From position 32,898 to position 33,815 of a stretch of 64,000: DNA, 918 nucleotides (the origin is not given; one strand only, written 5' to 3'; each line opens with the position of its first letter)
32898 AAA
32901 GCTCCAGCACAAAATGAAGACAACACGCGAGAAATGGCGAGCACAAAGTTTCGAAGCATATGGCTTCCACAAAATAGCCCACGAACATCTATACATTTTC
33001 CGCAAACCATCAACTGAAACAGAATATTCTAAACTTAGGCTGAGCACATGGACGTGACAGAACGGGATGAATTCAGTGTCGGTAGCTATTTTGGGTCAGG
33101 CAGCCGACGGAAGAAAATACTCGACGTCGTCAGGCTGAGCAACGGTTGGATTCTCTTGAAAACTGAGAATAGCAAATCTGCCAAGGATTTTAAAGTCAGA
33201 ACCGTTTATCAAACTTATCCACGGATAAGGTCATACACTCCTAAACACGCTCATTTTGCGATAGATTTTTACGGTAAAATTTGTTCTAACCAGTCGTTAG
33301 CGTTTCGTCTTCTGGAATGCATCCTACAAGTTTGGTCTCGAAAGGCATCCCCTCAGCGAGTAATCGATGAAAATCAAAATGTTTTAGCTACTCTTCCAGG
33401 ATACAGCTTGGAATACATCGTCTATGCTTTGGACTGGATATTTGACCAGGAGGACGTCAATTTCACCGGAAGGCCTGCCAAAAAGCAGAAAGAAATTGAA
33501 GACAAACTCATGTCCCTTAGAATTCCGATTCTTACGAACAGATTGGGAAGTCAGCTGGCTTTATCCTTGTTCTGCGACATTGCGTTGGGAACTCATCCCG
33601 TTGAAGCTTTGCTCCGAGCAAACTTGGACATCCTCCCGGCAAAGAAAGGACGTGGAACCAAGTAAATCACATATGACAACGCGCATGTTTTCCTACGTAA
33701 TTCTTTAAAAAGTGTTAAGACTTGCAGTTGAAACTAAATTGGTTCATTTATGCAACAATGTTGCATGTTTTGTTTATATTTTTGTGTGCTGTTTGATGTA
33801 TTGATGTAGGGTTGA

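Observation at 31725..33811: Low-GC, tRNA-Cys-adjacent two-gene module: HTH-fused methyltransferase translationally coupled to an unknown 205-aa protein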

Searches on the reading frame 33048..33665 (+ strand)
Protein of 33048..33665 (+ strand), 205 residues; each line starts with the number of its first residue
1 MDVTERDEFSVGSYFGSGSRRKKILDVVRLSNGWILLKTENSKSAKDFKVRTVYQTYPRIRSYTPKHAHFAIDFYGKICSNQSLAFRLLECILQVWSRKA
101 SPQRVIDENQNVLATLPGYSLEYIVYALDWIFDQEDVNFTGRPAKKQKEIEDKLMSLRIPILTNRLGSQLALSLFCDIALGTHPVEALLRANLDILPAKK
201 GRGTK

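Call 4: search_protein_families(library=pfam, proteins=[window:33048-33665:+], max_evalue=0.1)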
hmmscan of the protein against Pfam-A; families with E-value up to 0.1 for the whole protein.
window:33048-33665:+ (205 aa): 0 families

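Call 5: search_protein_families(library=ncbifam, proteins=[window:33048-33665:+], max_evalue=0.1)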
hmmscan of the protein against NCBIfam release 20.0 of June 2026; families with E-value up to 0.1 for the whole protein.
window:33048-33665:+ (205 aa): 0 families

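Call 7: find_homologous_proteins(query=window:33048-33665:+, max_evalue=0.001)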
Query window:33048-33665:+ (205 aa): 307 proteins with E <= 0.001 among 442 candidates; the best 120 are listed.
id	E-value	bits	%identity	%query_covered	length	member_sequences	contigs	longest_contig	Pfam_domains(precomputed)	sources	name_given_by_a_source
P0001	2.0e-131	454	99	100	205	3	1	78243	-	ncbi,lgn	ncbi:MAG: hypothetical protein QW463_01300 [Candidatus Caldarchaeum sp.]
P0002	1.5e-80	288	63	96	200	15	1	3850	-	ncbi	-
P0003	4.8e-80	286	63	96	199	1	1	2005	-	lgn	-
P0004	2.4e-76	274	62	96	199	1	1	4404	-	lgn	-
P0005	1.0e-74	269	61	96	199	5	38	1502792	-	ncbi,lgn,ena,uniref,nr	ncbi:MAG: hypothetical protein QXM50_00235 [Candidatus Caldarchaeum sp.]|uniref:Uncharacterized prot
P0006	1.6e-74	268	62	94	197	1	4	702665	-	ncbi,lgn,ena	ncbi:MAG: hypothetical protein QXE96_01420 [Candidatus Caldarchaeum sp.]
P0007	1.7e-74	268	63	93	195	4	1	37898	-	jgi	-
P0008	2.8e-74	267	62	95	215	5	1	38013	-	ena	-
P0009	3.1e-74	267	62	94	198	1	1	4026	-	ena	-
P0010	5.0e-73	263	59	96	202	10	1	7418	-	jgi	-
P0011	3.4e-72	260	58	97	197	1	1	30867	-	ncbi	ncbi:MAG: hypothetical protein ACP6IS_11025 [Candidatus Asgardarchaeia archaeon]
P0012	5.8e-72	260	61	93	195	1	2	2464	-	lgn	-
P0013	8.5e-72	259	59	93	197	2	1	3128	-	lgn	-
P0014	9.2e-72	259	61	93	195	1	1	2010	-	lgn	-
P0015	1.2e-71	259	57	96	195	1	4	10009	-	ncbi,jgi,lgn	-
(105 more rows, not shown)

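Call 8: search_protein_families(library=padloc, proteins=[window:33048-33665:+], max_evalue=0.1)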
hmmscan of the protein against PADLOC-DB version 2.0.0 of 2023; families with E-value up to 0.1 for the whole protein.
window:33048-33665:+ (205 aa): 0 families

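Call 9: search_solved_structures(query=window:33048-33665:+, max_evalue=10)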
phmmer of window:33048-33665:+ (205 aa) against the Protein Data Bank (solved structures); distinct sequences matched with E-value up to 10: 2.
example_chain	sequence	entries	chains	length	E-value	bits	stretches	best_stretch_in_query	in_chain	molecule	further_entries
4p7w_A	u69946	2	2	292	0.58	13.2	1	90-139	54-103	L-proline cis-4-hydroxylase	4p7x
5zai_A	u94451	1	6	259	1.2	12.2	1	142-200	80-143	3-hydroxypropionyl-coenzyme A dehydratase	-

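Call 13: find_related_loci(query=A1, collection=genome_contigs, flank=6000)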
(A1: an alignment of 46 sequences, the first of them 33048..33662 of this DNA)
Query A1 (205 aa) in genome_contigs; peptide patterns used: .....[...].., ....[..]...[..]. (x = any residue, [..] = any of these).
80 stretches matched a pattern; 61 encode a relative of the query (tblastn E <= 1e-3); 61 distinct loci.
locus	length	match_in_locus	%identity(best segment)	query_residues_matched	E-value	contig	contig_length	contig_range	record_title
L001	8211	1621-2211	63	8-204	1e-86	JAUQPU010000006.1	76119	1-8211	MAG: Thermoproteota archaeon isolate JZ-1.bins.71.201901 NODE_135_length_76119_cov_63.966220, whole genome shotgun seque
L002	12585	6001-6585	63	9-203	2e-83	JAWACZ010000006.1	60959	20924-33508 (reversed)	MAG: Candidatus Caldarchaeum sp. isolate QQ_201709_bins_146 QQ_201709_bins_146_scaffold_6, whole genome shotgun sequence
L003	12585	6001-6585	61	8-203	2e-81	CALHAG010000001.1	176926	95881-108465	MAG: Candidatus Caldarchaeum subterraneum isolate H1_Bin_METABAT__153_1_1 genome assembly, contig: c_000000571252, whole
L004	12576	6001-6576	62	9-201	6e-81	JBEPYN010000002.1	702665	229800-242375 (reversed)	MAG: Nitrososphaerota archaeon isolate 03V1_S199.concoct.093 NODE_6_length_702665_cov_7.549577, whole genome shotgun seq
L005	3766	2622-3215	58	2-204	3e-80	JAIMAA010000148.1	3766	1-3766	MAG: Candidatus Bathyarchaeota archaeon isolate HOT.CON.75 Contig154, whole genome shotgun sequence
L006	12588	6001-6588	60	8-204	8e-80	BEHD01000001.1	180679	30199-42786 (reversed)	Archaeon HR01 DNA, contig: NODE_34_1, isolate: HRbin01, whole genome shotgun sequence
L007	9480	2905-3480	57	8-204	7e-77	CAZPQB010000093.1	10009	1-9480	MAG TPA_asm: uncultured Dehalococcoidaceae bacterium isolate SRP214966_co4_72 genome assembly, contig: NODE_7518_length_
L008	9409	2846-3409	58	16-204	3e-75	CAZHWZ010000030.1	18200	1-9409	MAG TPA_asm: uncultured Candidatus Bathyarchaeia archaeon isolate SRP231805_co1_73 genome assembly, contig: NODE_1741_le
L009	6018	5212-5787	56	8-204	1e-74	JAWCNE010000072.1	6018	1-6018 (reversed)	MAG: Candidatus Bathyarchaeia archaeon isolate JZ-2_201709_bins_121 JZ-2_201709_bins_121_scaffold_72, whole genome shotg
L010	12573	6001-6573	57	9-204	1e-74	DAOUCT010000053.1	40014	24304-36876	MAG TPA_asm: Dehalococcoidia bacterium isolate H85_861 101447, whole genome shotgun sequence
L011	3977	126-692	57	11-201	9e-71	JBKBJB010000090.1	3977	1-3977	MAG: Caldimicrobium sp. isolate 21H_023.bin.13 NODE_90_length_3977_cov_9.703077, whole genome shotgun sequence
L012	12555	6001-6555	57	11-197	4e-70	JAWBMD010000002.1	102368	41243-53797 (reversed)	MAG: Candidatus Aenigmatarchaeota archaeon isolate GXS_202007_bins_18 GXS_202007_bins_18_scaffold_2, whole genome shotgu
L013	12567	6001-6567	56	11-201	3e-69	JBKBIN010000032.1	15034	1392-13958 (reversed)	MAG: Candidatus Ratteibacteria bacterium isolate 21I_069.bin.64 NODE_32_length_15034_cov_10.909608, whole genome shotgun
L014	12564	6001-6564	54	15-204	4e-69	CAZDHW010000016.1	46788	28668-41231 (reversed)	MAG TPA_asm: uncultured bacterium isolate SRP104967_co1_12 genome assembly, contig: NODE_214_length_46788_cov_34.119445,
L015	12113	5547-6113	55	16-205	4e-69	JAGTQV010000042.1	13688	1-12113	MAG: Candidatus Bathyarchaeota archaeon isolate QZM_B1_bin_58 QZM_B1_bin_58_scaffold_4713_curated, whole genome shotgun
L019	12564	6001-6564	54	8-197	2e-66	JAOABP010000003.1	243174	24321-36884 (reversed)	MAG: candidate division WOR-3 bacterium isolate SKW181 NODE_3_length_243174_cov_26.494831, whole genome shotgun sequence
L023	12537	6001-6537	57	15-195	8e-66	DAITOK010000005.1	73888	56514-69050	MAG TPA_asm: Chloroflexota bacterium isolate CTOTU21527 NODE_266_length_73888_cov_27.238823, whole genome shotgun sequen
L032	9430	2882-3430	52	16-200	1e-62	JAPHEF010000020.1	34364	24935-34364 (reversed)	MAG: Candidatus Alkanophaga liquidiphilum isolate MCA70_species_2 c_000000000020, whole genome shotgun sequence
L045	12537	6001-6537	49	10-195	1e-55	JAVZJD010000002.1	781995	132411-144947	MAG: Candidatus Bathyarchaeia archaeon isolate DRTY-6_201901_bins_74 DRTY-6_201901_bins_74_scaffold_2, whole genome shot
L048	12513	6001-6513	50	22-195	4e-53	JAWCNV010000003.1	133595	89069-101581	MAG: Thermoproteota archaeon isolate JZ-2_201709_bins_51 JZ-2_201709_bins_51_scaffold_3, whole genome shotgun sequence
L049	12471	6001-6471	51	41-200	2e-50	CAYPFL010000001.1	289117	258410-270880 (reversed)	MAG TPA_asm: uncultured Thermodesulfatator sp. isolate SRP141552_co1_239 genome assembly, contig: NODE_3_length_289117_c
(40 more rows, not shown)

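Call 18: predict_structure(alignment_id=A1)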
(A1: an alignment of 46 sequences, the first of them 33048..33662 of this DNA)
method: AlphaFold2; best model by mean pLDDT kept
length: 205 residues; sequences in the alignment: 46
mean_pLDDT: 91.5   pTM: 0.87
mean pLDDT of the five models: 91.5, 91.0, 90.7, 90.2, 89.8
residues with pLDDT >= 90: 172; 70-90: 16; 50-70: 6; < 50: 11
segments of 3 or more residues with pLDDT < 50: 1-4, 199-205
pLDDT, mean of each block of 10 residues (from residue 1): 62 91 96 97 88 94 96 98 98 98 98 98 98 95 96 97 96 97 95 69 37
secondary structure, 60 per line:
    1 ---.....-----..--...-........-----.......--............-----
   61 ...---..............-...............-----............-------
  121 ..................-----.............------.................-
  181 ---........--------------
elements in order: H4-8 E22-29 E35-41 E44-55 E61-63 H67-80 H82-96 H102-113 H121-138 H144-156 H163-179 H184-191

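Call 20: search_dna_similar(query=window:33048-33662:+, collection=plasmids, mode=protein, max_evalue=0.001)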
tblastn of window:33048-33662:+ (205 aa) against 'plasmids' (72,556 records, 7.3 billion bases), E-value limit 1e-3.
No match.

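Call 21: search_dna_similar(query=window:33048-33662:+, collection=phages, mode=protein, max_evalue=0.001)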
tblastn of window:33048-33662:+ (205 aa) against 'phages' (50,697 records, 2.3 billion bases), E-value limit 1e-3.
No match.

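Call 28: search_solved_structures(query=A1, max_evalue=10)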
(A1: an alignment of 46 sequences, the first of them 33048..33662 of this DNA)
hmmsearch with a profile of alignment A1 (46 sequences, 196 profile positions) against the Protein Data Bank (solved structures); distinct sequences matched with E-value up to 10: 1.
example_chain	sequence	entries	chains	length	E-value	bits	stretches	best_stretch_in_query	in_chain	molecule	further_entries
5oql_p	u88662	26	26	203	1.6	11.7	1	45-114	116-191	40S ribosomal protein S7-like protein | 40S ribosomal protein S7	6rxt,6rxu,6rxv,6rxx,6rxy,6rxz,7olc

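Call 39: fold_search(model_id=the predicted structure, library=pdb)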
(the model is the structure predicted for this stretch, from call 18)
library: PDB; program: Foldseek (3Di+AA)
matches with E <= 10: 247; with E <= 0.001: 0
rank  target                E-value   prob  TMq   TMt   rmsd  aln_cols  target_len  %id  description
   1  8dck_A                2.0e-01  0.06  0.13  0.05  22.7       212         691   16  Structure of hemolysin A secretion system HlyB/D complex, ATP-bound (released 2022-09-14)
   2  6b6y_B                2.5e-01  0.10  0.13  0.06  15.9       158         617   13  Crystal structure of Desulfovibrio vulgaris carbon monoxide dehydrogenase, dithionite-reduced then oxygen-exposed (pro (released 2018-10-03)
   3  6vwz_A                3.1e-01  0.09  0.13  0.05  16.1       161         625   14  Crystal structure of air-exposed C45G/T50C D. vulgaris carbon monoxide dehydrogenase (20 minute air exposure) (released 2020-07-29)
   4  6b6y_A                4.1e-01  0.08  0.13  0.06  15.9       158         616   13  Crystal structure of Desulfovibrio vulgaris carbon monoxide dehydrogenase, dithionite-reduced then oxygen-exposed (pro (released 2018-10-03)
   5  6vx0_B                6.1e-01  0.07  0.13  0.05  16.1       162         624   15  Crystal structure of air-exposed C45G/T50C D. vulgaris carbon monoxide dehydrogenase (2 hour air exposure) (released 2020-07-29)
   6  9om8_B                6.8e-01  0.06  0.15  0.13  16.4       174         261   11  Crystal structure of PprA S-F filament from Deinococcus radiodurans (released 2025-05-28)
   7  8qsz_B                7.6e-01  0.03  0.16  0.04  22.6       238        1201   12  Structure of s. pombe RNA polymerase II in complex with DSIF and Rat1/Rai1 (released 2024-10-23)
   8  4gl6_B                8.5e-01  0.06  0.19  0.16  17.3       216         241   12  Crystal structure of a DUF5037 family protein (RUMGNA_01148) from Ruminococcus gnavus ATCC 29149 at 2.55 A resolution (released 2012-10-03)
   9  6ons                  8.5e-01  0.06  0.13  0.05  16.0       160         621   14  Crystal structure of Desulfovibrio vulgaris carbon monoxide dehydrogenase with the D-cluster ligating cysteines mutated  (released 2019-07-24)
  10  2p18                  1.3e+00  0.05  0.18  0.15  16.7       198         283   11  Crystal structure of the Leishmania infantum glyoxalase II (released 2008-01-15)
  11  9yup_B                1.4e+00  0.03  0.12  0.09  20.0       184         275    8  Crystal structure of PprA S-F-S tetramer from Deinococcus radiodurans (released 2025-10-29)
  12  8fqc_U1               1.5e+00  0.04  0.17  0.11  28.1       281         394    9  Structure of baseplate with receptor binding complex of Agrobacterium phage Milano (released 2024-01-31)
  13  7lvh_A                1.6e+00  0.33  0.19  0.14   8.8        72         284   11  CRYSTAL STRUCTURE OF AP2 ASSOCIATED KINASE 1 ISOFORM 1 COMPLEXED WITH LIGAND N-[3-METHOXY-4-(1,3-OXAZOL-5-YL)PHENYL]-3 (released 2021-07-28)
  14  6vzz                  1.8e+00  0.04  0.17  0.12  16.7       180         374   14  Crystal structure of glucokinase from Balamuthia mandrillaris in complex with glucose (released 2020-03-25)
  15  9om8_A                1.8e+00  0.03  0.15  0.13  16.2       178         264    9  Crystal structure of PprA S-F filament from Deinococcus radiodurans (released 2025-05-28)
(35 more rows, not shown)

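Call 42: find_encoding_contigs(protein=P0001, flank=4000, max_places=6)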
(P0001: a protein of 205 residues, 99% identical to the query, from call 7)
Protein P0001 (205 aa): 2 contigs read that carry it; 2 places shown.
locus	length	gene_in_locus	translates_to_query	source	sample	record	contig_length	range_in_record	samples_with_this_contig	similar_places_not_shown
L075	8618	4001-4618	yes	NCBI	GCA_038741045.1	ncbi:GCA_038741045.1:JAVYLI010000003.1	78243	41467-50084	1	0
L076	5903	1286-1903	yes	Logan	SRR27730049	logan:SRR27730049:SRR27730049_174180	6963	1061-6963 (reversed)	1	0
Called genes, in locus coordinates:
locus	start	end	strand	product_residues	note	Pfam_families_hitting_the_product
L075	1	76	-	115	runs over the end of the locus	-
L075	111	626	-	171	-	PF13304:AAA_21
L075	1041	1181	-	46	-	-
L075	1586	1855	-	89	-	-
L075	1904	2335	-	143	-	-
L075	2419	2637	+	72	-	-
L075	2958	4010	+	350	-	PF01555:N6_N4_Mtase, PF01170:UPF0020 (faint), PF01555:N6_N4_Mtase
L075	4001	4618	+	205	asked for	-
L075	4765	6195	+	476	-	-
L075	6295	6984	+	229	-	PF02730:AFOR_N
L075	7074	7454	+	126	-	PF01314:AFOR_C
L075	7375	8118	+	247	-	PF01314:AFOR_C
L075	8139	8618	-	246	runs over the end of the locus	PF00899:ThiF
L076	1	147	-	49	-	?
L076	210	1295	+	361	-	PF01555:N6_N4_Mtase, PF01170:UPF0020 (faint), PF01555:N6_N4_Mtase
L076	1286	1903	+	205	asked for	-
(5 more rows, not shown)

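Call 45: search_protein_representatives(alignment_id=A1)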
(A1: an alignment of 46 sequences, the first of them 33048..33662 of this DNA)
Query: 46 sequences, 196 profile positions. Proteins with E-value up to 0.001 (for the whole library): 79; up to 1e-10: 48; up to 1e-30: 15. The best 79 are listed.
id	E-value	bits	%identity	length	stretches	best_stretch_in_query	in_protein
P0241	4.6e-82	290.9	-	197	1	3-195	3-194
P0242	5.8e-62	225.3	-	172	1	3-157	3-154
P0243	5.7e-53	195.9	-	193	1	6-189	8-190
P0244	8.3e-52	192.1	-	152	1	1-121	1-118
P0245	3.8e-51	190.0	-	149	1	5-137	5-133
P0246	5.6e-49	182.9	-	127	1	72-195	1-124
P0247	1.1e-47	178.8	-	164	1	29-161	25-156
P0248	6.6e-45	169.6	-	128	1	3-113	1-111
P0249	4.0e-41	157.3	-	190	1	16-186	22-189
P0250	5.0e-38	147.2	-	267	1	1-93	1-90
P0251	1.0e-37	146.2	-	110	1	2-104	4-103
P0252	1.3e-34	136.0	-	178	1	20-187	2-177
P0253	1.4e-34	135.9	-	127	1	3-100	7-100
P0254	1.5e-32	129.3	-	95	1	108-194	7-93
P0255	5.6e-31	124.2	-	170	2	15-132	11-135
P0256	2.0e-30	122.4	-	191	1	16-186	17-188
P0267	8.4e-24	100.8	-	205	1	39-188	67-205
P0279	2.1e-12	63.6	-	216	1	43-134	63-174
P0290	1.8e-10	57.3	-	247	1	40-189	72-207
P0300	1.4e-07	47.8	-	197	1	35-132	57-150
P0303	1.9e-06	44.1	-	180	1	33-139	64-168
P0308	2.4e-05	40.5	-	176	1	19-155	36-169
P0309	4.5e-05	39.6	-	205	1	30-134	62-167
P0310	8.4e-05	38.8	-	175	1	19-152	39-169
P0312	1.4e-04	38.1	-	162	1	35-133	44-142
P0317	4.3e-04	36.5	-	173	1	25-133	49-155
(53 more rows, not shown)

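Call 46: search_protein_families(library=pfam, proteins=[P0267, P0279, P0290, P0300, P0303, P0308, P0309, P0310, P0312, P0317], max_evalue=0.01)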
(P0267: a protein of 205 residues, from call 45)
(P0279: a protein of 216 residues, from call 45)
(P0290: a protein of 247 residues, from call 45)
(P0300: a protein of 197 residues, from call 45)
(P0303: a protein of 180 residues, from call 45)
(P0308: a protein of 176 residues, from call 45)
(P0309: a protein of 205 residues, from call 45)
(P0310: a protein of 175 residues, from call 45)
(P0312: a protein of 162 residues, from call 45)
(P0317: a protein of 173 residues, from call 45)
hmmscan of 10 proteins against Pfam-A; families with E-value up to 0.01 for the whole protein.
P0267 (205 aa): 1 family
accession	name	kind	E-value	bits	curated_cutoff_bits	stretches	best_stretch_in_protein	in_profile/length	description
PF14311.12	DUF4379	-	0.0075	16.9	24.5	0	33-60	25-53/56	Probable Treble clef zinc finger domain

P0279 (216 aa): 3 families
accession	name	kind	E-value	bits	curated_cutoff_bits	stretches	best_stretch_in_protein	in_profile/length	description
PF19134.6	DUF5817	-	0.0011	19.4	31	1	32-63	6-35/57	Domain of unknown function (DUF5817)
PF09723.15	Zn_ribbon_8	-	0.0033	17.8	34.4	1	31-59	7-36/41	Zinc ribbon domain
PF12760.12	Zn_ribbon_IS1595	-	0.0059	17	25.4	0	19-36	27-44/46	Transposase zinc-ribbon domain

P0290 (247 aa): 0 families

P0300 (197 aa): 0 families

P0303 (180 aa): 0 families

P0308 (176 aa): 0 families

P0309 (205 aa): 0 families

P0310 (175 aa): 0 families

P0312 (162 aa): 0 families

P0317 (173 aa): 0 families

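Call 48: find_encoding_contigs(protein=P0300, flank=4000, max_places=4)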
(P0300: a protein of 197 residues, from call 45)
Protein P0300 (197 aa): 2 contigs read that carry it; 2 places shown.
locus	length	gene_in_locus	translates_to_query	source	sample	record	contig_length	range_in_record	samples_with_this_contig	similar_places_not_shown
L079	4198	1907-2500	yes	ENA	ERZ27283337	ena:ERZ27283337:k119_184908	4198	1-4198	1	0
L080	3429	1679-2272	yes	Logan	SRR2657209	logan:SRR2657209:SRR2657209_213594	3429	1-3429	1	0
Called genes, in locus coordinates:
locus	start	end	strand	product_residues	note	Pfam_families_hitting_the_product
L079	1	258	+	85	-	?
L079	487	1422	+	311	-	PF02086:MethyltransfD12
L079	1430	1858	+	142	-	-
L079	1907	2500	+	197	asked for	-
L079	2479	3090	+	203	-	PF15515:MvaI_BcnI (weak), PF02976:MutH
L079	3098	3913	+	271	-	PF01555:N6_N4_Mtase, PF01170:UPF0020, PF08241:Methyltransf_11 (faint), PF13649:Methyltransf_25 (faint), PF13847:Methyltransf_31, PF01555:N6_N4_Mtase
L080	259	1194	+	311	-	PF02086:MethyltransfD12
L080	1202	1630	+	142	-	-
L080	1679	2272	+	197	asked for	-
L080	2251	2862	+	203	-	PF15515:MvaI_BcnI (weak), PF02976:MutH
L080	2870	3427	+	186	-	?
